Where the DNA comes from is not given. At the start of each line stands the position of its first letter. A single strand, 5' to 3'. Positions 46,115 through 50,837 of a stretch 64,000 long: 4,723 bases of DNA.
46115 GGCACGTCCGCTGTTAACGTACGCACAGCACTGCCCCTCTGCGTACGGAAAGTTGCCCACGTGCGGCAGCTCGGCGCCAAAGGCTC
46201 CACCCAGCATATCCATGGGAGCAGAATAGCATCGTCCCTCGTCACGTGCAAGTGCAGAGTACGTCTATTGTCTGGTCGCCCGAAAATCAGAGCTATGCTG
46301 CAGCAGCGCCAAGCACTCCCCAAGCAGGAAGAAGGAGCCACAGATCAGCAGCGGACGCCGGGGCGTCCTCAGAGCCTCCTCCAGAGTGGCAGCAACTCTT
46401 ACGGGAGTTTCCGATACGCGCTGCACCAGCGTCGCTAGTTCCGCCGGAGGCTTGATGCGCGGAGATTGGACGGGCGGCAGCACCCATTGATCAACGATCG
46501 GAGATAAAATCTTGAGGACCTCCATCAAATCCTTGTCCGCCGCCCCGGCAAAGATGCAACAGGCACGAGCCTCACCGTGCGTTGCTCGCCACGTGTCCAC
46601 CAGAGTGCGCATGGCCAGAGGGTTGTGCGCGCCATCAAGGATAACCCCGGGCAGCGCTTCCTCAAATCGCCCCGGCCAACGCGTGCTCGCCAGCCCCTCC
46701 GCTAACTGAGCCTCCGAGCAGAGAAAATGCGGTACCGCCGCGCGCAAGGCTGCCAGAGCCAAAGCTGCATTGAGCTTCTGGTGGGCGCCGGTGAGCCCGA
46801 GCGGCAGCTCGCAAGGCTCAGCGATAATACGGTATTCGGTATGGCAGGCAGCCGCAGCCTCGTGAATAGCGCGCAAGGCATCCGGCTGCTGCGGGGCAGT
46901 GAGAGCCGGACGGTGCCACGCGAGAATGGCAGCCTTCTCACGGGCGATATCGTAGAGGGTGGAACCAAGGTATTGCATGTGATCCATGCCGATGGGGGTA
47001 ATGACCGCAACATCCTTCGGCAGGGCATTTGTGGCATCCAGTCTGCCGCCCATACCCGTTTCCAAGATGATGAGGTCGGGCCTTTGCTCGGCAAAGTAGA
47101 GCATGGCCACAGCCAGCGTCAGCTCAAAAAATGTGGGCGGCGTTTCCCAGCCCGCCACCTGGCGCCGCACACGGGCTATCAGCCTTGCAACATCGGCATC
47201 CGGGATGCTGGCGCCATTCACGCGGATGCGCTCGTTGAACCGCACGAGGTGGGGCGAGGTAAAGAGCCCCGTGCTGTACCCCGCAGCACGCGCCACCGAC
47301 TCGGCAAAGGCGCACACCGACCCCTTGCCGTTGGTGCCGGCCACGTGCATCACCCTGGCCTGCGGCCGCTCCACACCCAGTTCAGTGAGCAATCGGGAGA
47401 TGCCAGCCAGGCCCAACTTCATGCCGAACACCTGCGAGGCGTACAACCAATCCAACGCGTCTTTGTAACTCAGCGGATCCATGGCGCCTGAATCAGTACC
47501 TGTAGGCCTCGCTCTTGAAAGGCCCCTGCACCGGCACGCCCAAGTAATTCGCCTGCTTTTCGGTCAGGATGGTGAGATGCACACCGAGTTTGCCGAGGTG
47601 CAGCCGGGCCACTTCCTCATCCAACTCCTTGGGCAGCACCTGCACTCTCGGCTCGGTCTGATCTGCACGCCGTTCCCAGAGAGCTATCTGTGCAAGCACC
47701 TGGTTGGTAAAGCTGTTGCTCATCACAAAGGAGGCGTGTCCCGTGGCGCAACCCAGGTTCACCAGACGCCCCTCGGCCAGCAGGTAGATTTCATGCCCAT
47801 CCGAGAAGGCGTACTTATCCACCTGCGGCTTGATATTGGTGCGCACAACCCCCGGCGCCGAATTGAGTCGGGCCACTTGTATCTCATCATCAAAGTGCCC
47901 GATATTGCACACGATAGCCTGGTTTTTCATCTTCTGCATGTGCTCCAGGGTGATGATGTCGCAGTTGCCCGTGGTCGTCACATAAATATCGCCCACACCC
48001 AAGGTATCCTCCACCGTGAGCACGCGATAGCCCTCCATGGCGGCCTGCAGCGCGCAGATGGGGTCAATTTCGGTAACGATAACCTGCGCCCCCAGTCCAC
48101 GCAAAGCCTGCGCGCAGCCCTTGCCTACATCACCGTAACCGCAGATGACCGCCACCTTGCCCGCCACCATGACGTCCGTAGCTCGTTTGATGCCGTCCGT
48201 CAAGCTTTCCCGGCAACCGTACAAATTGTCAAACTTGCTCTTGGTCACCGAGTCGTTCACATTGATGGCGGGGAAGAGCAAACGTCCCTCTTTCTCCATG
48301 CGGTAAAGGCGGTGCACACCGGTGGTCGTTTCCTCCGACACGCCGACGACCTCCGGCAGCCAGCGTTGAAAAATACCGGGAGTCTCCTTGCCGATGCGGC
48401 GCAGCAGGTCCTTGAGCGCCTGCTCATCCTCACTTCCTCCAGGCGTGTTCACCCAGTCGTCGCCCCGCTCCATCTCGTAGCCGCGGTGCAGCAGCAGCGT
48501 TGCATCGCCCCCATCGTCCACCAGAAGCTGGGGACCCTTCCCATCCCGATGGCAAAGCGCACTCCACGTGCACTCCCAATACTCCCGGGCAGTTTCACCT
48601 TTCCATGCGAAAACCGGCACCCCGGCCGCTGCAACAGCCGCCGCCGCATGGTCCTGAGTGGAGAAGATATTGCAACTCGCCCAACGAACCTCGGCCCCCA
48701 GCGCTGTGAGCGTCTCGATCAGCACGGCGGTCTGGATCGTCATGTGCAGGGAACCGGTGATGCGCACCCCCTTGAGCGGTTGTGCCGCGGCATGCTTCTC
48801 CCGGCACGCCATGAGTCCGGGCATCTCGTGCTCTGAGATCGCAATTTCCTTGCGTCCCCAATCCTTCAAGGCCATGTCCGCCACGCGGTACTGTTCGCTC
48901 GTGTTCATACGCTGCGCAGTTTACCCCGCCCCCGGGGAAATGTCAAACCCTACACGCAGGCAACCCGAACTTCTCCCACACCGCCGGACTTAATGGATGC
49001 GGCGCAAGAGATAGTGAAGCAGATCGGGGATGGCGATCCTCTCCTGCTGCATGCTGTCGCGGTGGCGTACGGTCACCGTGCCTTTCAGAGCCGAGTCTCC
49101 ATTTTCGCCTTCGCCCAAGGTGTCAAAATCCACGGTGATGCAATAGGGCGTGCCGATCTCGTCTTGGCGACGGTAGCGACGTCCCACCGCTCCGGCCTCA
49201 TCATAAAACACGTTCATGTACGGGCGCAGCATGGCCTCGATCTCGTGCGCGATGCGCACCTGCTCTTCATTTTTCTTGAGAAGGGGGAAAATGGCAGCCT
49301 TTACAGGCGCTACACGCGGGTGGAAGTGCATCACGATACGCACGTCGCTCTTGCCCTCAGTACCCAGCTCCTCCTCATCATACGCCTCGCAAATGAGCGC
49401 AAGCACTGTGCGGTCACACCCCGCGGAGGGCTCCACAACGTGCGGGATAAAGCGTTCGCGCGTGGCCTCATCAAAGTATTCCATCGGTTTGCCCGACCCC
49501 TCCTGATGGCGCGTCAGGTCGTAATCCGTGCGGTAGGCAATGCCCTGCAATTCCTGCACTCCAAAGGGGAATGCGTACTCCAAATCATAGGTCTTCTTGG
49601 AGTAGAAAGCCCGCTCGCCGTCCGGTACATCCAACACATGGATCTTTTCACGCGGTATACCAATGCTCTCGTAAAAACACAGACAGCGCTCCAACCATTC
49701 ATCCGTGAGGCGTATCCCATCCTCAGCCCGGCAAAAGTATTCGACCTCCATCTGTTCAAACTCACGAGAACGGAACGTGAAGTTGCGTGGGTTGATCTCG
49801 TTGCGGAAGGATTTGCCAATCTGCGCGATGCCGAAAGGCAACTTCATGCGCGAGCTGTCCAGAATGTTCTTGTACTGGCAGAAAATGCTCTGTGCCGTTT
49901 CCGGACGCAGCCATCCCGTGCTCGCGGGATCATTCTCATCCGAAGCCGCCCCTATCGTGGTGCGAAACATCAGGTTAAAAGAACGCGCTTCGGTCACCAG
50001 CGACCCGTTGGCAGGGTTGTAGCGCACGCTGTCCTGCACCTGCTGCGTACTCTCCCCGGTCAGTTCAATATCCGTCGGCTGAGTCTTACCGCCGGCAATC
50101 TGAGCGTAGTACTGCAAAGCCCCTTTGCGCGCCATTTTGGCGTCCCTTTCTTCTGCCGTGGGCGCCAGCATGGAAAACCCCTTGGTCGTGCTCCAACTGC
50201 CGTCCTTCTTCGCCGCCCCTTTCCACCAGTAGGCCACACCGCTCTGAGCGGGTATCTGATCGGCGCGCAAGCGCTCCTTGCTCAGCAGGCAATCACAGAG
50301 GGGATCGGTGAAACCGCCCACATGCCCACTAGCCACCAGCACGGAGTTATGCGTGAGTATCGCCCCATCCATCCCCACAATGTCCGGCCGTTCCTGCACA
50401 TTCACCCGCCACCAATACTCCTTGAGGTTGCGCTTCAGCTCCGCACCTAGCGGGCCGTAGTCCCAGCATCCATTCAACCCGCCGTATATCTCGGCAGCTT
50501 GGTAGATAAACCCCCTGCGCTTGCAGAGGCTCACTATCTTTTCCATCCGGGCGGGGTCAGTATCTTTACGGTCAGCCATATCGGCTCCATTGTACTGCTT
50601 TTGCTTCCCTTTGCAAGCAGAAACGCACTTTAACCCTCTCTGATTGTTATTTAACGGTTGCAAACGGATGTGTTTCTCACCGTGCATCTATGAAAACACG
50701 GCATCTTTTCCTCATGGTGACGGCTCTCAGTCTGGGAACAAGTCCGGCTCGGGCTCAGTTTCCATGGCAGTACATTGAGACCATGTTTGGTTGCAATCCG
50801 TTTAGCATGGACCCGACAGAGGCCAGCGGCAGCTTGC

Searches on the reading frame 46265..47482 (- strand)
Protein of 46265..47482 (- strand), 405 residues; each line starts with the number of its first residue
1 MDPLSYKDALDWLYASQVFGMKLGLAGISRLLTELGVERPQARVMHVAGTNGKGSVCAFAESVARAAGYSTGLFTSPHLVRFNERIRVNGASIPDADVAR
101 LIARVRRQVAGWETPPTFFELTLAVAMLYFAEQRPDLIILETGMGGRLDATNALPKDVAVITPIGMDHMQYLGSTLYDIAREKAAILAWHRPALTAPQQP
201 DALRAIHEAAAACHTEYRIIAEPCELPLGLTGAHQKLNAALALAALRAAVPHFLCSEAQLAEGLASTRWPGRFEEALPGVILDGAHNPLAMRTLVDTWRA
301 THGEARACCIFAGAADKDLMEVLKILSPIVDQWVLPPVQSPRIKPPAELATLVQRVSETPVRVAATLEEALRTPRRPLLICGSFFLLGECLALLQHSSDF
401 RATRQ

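Call 66: search_protein_families(library=pfam, proteins=[window:46265-47482:-], max_evalue=0.0001)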
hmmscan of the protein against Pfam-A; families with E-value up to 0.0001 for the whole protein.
window:46265-47482:- (405 aa): 2 families
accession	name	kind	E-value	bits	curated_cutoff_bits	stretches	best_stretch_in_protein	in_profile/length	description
PF02875.26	Mur_ligase_C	-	3e-11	44.7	28.4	1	280-373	14-110/127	Mur ligase, glutamate ligase domain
PF08245.18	Mur_ligase_M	-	1e-10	42.4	24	1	47-192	1-115/200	Mur ligase middle domain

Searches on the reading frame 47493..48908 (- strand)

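Call 66: search_protein_families(library=pfam, proteins=[window:47493-48908:-], max_evalue=0.0001)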
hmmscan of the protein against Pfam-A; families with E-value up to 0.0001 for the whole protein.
window:47493-48908:- (471 aa): 3 families
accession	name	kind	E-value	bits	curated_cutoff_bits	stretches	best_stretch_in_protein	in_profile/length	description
PF05221.23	AdoHcyase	-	2.7e-141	470.4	25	1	6-470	1-299/299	S-adenosyl-L-homocysteine hydrolase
PF00670.27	AdoHcyase_NAD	-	1.3e-81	273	27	1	228-390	1-162/162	S-adenosyl-L-homocysteine hydrolase, NAD binding domain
PF02826.25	2-Hacid_dh_C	-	1.4e-07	31.5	25.1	1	247-337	33-127/178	D-isomer specific 2-hydroxyacid dehydrogenase, NAD binding domain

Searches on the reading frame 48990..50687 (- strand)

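Call 66: search_protein_families(library=pfam, proteins=[window:48990-50687:-], max_evalue=0.0001)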
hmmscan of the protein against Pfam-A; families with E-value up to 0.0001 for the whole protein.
window:48990-50687:- (565 aa): 2 families
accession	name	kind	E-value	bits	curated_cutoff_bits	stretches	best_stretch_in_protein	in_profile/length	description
PF03129.25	HGTP_anticodon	-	9.3e-15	55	21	1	463-562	1-93/94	Anticodon binding domain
PF00587.30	tRNA-synt_2b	-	1e-11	45.7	29.3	1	259-432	12-176/179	tRNA synthetase class II core domain (G, H, P, S and T)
